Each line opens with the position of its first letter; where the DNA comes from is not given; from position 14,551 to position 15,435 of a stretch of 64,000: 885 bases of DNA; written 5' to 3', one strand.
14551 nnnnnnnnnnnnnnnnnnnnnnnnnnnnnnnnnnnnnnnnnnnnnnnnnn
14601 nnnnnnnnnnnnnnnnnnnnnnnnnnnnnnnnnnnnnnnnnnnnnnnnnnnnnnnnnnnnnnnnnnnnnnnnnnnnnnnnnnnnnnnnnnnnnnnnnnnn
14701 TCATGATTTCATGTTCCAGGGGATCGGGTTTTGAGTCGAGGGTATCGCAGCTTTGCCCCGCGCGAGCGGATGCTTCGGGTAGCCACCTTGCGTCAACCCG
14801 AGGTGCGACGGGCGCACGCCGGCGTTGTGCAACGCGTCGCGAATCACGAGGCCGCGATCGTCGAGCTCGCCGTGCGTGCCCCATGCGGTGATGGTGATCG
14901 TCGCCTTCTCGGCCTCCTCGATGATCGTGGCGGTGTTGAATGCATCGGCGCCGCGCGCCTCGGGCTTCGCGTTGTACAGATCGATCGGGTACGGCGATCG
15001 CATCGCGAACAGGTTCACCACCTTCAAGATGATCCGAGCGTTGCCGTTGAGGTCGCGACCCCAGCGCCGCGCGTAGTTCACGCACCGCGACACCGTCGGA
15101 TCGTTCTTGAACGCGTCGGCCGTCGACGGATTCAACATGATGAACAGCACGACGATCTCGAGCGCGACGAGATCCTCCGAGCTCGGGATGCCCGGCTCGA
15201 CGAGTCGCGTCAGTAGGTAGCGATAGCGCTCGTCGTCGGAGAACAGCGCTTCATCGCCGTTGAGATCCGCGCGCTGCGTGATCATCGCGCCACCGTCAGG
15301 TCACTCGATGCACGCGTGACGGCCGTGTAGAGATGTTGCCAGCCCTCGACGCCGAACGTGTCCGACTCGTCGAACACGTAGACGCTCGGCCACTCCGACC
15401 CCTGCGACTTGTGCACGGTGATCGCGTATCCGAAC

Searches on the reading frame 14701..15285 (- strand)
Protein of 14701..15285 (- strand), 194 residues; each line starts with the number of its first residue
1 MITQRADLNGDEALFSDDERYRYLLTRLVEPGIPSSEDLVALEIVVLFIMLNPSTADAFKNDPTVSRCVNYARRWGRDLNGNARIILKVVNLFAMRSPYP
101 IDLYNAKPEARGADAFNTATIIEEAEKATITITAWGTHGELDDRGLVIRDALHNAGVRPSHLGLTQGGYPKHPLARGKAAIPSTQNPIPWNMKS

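Call 9: search_protein_families(library=pfam, proteins=[window:14701-15285:-], max_evalue=0.01)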
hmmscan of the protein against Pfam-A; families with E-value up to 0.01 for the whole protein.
window:14701-15285:- (194 aa): 1 family
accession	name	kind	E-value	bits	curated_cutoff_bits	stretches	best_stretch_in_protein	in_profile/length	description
PF07799.17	DUF1643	-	1.1e-28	100.4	22.5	1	22-174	1-134/134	Protein of unknown function (DUF1643)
